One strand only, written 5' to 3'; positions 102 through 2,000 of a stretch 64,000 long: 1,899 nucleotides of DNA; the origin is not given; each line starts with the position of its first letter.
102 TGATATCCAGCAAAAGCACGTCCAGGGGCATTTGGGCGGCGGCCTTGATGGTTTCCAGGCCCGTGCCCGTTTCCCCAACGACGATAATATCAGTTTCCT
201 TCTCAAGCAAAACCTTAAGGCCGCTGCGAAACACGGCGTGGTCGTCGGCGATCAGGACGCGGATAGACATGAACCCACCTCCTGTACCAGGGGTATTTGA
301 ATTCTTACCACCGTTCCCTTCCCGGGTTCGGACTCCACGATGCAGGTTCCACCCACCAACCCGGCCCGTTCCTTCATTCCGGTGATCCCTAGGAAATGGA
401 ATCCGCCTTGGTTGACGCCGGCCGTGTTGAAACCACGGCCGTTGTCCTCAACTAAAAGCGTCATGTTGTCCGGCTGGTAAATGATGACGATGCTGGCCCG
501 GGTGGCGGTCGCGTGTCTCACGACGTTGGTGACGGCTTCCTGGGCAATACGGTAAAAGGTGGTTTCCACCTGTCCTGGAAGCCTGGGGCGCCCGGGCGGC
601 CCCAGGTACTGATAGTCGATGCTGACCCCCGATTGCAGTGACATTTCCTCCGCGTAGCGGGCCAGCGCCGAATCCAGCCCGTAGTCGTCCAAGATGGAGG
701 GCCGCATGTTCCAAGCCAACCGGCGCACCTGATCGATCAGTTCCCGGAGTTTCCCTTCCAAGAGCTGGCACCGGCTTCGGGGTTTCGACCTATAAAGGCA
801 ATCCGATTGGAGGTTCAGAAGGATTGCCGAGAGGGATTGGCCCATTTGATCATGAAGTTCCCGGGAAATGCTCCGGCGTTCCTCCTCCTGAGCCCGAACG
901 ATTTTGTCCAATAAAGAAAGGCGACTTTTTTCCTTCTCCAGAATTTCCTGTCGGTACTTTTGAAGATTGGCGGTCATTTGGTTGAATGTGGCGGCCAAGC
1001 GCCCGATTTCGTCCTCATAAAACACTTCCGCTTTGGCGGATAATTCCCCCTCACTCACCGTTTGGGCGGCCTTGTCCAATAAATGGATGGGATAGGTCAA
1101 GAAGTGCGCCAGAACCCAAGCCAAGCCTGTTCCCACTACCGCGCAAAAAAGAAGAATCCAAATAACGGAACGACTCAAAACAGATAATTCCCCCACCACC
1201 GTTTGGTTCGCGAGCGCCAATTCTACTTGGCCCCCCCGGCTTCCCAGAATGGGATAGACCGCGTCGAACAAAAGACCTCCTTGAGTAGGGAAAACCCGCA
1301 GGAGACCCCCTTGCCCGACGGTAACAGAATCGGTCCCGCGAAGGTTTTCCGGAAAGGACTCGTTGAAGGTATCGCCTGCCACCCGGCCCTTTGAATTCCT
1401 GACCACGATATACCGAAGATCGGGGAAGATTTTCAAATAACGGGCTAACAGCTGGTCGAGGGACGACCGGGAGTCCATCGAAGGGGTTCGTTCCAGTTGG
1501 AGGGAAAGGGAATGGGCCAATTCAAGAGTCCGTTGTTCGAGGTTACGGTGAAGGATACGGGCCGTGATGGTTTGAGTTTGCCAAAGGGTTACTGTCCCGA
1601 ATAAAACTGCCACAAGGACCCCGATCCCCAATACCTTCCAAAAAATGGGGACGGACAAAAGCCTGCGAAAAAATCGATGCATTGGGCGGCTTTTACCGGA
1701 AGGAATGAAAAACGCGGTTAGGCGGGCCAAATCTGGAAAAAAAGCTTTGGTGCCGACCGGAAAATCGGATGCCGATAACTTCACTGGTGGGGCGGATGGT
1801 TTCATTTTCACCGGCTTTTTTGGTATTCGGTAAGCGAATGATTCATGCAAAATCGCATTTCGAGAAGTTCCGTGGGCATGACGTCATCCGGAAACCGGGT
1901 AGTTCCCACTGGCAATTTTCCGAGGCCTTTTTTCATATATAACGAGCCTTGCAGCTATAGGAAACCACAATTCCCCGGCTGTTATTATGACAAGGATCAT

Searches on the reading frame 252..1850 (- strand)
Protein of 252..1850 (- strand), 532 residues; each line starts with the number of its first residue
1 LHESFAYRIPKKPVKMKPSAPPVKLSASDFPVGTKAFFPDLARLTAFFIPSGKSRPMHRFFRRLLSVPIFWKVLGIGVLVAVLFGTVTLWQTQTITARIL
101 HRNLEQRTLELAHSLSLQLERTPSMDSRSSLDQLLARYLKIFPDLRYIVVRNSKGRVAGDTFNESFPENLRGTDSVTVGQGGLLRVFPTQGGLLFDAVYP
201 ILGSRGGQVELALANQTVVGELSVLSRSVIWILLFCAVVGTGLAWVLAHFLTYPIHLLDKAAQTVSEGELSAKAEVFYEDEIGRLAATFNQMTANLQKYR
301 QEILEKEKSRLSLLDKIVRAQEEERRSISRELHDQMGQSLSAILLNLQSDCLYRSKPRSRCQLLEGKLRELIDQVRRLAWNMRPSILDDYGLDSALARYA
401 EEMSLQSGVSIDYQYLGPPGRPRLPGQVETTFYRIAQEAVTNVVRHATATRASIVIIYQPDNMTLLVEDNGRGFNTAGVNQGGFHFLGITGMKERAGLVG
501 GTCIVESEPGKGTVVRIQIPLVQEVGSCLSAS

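Call 3: search_protein_families(library=pfam, proteins=[window:252-1850:-], max_evalue=0.01)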
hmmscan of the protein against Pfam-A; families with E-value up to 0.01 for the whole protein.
window:252-1850:- (532 aa): 5 families
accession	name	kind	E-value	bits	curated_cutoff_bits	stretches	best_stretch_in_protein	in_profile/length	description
PF02518.31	HATPase_c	-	1.5e-13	51.6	26.4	1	429-522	3-110/111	Histidine kinase-, DNA gyrase B-, and HSP90-like ATPase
PF00672.30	HAMP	-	4.9e-12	46.4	25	1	246-297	1-52/53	HAMP domain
PF07730.19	HisKA_3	-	6e-12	46.4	24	1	324-386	1-67/68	Histidine kinase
PF13581.12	HATPase_c_2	-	0.00059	20.3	27.4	1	436-482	36-87/127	Histidine kinase-like ATPase domain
PF17203.10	sCache_3_2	-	0.0083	16.6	28.4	0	100-206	6-116/140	Single cache domain 3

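Call 4: search_protein_families(library=ncbifam, proteins=[window:252-1850:-], max_evalue=0.01)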
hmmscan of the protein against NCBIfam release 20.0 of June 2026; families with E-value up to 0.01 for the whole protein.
window:252-1850:- (532 aa): 34 families (the best 25 are shown)
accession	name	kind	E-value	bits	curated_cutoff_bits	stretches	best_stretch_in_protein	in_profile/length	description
NF052443.1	SensHisKinMctS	equivalog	2.9e-37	128.1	700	1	312-521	238-448/457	two-component system sensor histidine kinase MctS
NF008649.0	PRK11644.1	equivalog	1.9e-35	122.6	408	1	309-522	288-497/499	signal transduction histidine-protein kinase/phosphatase UhpB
NF008184.0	PRK10935.1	equivalog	8.2e-28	97.4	553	2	323-523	362-561/565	nitrate/nitrite two-component system sensor histidine kinase NarQ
NF007896.0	PRK10600.1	equivalog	1.8e-27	96.3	578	2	323-518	389-582/598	nitrate/nitrite two-component system sensor histidine kinase NarX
NF052531.1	Strep_LiaS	equivalog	5.5e-27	94.9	450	1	215-522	32-328/328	envelope stress sensor histidine kinase LiaS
NF047786.1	his_kin_MadS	equivalog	4.9e-16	58.9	500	1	281-519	189-433/434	MadS family sensor histidine kinase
NF033092.0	HK_WalK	equivalog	5.2e-16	58.3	725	1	225-312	175-261/594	cell wall metabolism sensor histidine kinase WalK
NF040691.1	MtrAB_MtrB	equivalog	9e-13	48.1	450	1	222-302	183-263/507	MtrAB system histidine kinase MtrB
NF047322.1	HK_morpho_MacS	equivalog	2.8e-10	39.9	300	1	318-520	176-367/367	MacS family sensor histidine kinase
NF007007.0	PRK09470.1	equivalog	1.4e-09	37.4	486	1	229-298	170-240/463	envelope stress sensor histidine kinase CpxA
NF041210.1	his_kin_PieS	equivalog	2e-09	37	850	1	225-314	165-254/474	two component system sensor histidine kinase PieS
NF038263.1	prot_phos_SiaA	equivalog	6.7e-09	34.8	700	1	221-328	304-411/658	biofilm regulation protein phosphatase SiaA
NF012226.0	AdeS_HK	equivalog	2.1e-07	30.5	500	1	231-297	64-132/353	two-component sensor histidine kinase AdeS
NF007004.0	PRK09467.1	equivalog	6.9e-07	28.4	415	1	221-301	154-230/440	two-component system sensor histidine kinase EnvZ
NF008318.0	PRK11107.1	equivalog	1e-06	27.1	890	1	230-303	181-254/920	two-component sensor histidine kinase BarA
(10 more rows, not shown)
